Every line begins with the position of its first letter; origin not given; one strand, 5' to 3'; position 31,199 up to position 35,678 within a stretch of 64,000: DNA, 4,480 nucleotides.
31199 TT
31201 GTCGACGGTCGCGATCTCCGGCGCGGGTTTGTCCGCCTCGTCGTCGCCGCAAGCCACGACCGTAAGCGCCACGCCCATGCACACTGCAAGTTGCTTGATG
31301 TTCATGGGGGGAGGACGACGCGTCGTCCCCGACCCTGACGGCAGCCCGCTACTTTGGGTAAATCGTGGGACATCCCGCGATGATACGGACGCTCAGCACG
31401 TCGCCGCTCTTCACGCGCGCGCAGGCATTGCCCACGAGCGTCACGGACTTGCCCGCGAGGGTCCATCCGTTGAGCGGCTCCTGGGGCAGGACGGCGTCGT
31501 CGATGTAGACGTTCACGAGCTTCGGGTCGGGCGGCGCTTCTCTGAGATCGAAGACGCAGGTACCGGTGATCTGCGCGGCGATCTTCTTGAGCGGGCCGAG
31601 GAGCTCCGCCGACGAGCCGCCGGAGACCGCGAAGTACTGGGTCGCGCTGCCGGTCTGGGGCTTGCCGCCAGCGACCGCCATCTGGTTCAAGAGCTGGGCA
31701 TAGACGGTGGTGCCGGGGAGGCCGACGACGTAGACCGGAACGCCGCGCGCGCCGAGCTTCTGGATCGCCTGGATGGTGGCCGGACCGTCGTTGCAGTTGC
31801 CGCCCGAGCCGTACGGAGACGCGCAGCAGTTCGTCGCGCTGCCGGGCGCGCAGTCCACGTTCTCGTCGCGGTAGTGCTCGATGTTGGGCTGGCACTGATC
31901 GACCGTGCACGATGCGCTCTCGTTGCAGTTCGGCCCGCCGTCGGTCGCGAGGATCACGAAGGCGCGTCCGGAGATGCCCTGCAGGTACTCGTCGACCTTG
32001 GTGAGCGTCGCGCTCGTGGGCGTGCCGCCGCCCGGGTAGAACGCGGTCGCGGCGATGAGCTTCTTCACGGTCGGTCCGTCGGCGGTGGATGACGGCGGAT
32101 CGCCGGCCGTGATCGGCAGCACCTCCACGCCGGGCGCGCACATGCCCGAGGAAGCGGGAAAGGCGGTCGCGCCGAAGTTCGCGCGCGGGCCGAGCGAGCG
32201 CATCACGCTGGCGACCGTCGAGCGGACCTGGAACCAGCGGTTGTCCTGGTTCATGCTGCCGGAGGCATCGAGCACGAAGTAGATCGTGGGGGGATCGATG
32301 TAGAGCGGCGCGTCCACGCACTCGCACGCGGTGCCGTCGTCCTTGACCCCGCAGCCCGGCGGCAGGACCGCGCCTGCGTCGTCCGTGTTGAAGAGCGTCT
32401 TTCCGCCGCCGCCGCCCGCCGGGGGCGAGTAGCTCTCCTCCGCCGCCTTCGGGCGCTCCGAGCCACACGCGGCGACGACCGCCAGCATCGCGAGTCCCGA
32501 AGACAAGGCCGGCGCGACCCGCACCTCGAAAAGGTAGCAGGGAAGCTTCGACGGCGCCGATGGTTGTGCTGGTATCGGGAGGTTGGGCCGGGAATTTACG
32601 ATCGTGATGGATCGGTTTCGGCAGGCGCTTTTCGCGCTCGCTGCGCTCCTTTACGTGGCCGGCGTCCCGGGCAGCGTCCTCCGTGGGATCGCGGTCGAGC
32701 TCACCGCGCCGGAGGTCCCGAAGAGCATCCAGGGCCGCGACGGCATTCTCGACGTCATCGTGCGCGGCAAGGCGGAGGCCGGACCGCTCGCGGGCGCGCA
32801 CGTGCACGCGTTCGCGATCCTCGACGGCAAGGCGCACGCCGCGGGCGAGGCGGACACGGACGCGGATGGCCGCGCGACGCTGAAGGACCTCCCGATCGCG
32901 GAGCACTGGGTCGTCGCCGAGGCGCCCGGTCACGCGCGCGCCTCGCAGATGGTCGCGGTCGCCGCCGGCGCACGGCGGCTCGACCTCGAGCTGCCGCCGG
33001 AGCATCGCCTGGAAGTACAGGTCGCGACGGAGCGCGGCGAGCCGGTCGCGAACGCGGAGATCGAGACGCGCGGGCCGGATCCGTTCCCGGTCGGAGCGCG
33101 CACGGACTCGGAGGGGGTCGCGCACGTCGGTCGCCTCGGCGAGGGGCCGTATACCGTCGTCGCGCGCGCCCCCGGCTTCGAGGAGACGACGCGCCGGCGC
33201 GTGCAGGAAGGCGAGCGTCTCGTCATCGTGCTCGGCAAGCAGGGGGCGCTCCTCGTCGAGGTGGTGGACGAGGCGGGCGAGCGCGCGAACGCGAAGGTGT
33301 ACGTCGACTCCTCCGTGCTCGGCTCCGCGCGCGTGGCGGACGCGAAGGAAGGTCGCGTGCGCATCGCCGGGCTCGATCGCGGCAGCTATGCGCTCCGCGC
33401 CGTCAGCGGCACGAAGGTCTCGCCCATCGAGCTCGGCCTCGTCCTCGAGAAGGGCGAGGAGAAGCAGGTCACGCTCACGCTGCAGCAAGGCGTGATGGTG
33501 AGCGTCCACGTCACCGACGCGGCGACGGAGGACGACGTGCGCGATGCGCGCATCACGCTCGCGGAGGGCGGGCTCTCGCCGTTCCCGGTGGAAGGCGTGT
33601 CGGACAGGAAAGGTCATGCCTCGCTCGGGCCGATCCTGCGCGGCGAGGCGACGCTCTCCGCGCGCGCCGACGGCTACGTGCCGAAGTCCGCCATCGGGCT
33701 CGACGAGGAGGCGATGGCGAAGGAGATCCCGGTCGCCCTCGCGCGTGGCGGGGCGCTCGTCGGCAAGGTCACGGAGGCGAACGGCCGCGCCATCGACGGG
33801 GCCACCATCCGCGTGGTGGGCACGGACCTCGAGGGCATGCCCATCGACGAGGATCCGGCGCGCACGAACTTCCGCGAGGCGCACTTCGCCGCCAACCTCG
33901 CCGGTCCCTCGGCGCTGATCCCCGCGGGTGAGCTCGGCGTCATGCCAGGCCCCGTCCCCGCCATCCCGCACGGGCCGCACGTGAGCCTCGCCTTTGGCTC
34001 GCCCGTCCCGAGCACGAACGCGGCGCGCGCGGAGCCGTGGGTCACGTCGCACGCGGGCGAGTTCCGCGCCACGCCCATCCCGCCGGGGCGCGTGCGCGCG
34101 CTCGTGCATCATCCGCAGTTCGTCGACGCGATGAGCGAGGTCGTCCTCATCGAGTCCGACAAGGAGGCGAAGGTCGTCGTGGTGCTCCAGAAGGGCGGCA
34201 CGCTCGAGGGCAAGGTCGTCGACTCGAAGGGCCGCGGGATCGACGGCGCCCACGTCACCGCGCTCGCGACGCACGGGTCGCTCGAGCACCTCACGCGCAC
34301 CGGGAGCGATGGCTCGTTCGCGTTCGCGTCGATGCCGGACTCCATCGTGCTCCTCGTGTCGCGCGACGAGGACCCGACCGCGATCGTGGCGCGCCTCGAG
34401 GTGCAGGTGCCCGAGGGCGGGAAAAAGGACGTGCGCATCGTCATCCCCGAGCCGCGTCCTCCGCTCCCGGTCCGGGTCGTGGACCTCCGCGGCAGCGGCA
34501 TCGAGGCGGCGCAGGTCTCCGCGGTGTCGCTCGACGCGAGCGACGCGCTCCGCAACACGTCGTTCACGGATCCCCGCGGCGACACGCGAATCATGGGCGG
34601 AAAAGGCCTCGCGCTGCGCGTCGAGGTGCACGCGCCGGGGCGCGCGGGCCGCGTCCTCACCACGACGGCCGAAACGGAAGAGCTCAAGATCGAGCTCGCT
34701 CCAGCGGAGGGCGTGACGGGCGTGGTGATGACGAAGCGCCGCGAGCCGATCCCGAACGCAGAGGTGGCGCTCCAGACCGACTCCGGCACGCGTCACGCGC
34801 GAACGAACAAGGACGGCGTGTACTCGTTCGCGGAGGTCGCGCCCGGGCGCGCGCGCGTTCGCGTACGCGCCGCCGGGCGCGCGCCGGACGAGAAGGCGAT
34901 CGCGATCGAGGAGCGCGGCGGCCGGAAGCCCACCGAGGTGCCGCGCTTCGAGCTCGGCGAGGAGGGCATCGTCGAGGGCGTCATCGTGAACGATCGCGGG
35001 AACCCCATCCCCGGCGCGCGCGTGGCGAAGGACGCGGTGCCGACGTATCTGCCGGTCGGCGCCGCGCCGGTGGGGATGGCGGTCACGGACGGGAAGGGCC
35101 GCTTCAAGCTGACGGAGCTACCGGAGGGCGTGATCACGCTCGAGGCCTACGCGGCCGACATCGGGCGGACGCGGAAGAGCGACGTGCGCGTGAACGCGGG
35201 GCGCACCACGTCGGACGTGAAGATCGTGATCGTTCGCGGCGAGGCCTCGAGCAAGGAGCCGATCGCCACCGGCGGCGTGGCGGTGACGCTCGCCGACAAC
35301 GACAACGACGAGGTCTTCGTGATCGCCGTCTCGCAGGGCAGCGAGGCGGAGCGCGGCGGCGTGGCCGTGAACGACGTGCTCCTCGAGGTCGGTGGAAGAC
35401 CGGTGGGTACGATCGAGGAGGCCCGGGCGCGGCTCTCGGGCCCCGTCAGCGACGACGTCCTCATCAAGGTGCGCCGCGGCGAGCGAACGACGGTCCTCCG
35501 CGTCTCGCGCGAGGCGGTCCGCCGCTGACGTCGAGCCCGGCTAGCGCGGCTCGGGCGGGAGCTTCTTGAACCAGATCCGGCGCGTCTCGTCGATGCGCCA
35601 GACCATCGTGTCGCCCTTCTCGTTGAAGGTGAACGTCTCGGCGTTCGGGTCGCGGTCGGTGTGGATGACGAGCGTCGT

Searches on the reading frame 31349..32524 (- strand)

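Call 25: search_protein_families(library=pfam, proteins=[window:31349-32524:-], max_evalue=0.00001)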
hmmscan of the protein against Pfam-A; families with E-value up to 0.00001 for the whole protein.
window:31349-32524:- (391 aa): 1 family
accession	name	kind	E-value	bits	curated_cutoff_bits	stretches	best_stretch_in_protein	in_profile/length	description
PF00092.34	VWA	-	7.2e-10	39.8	23.8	1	81-223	2-132/174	von Willebrand factor type A domain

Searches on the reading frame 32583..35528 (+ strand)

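Call 25: search_protein_families(library=pfam, proteins=[window:32583-35528:+], max_evalue=0.00001)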
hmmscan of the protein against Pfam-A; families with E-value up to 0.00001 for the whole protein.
window:32583-35528:+ (981 aa): 11 families
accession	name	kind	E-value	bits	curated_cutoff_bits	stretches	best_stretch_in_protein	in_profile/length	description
PF13620.12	CarboxypepD_reg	-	1.1e-72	240.8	32.3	5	711-777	2-71/82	Carboxypeptidase regulatory-like domain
PF13715.12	CarbopepD_reg_2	-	1.4e-24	86.4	32.2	1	711-778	1-67/88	CarboxypepD_reg-like domain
PF02369.22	Big_1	-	8e-11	42.3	34.9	0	711-749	21-64/93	Bacterial Ig-like domain (group 1)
PF17802.7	SpaA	-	9.4e-11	42.2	23.1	0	66-113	12-58/91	Prealbumin-like fold domain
PF17820.7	PDZ_6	-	3.1e-10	40.1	27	1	913-965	2-54/54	PDZ domain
PF24025.1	Ig_DR_A0283-like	-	5e-10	40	27.1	0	718-773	16-70/102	DR_A0283-like, Ig-like domain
PF17210.9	SdrD_B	-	2.9e-09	37.5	29.7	0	720-763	21-66/112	SdrD B-like domain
PF11974.14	bMG3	-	1.9e-08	34.6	34.9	0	50-113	10-75/103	Bacterial alpha-2-macroglobulin MG3 domain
PF09430.16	EMC7_beta-sandw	-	2.5e-08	34.6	26.6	0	722-787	6-71/122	ER membrane protein complex subunit 7, beta-sandwich domain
PF20598.4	DUF6795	-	3.5e-06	27.7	27.4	0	713-753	3-47/103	Domain of unknown function (DUF6795)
PF00595.29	PDZ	-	6.2e-06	26.9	23.2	0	896-950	9-66/81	PDZ domain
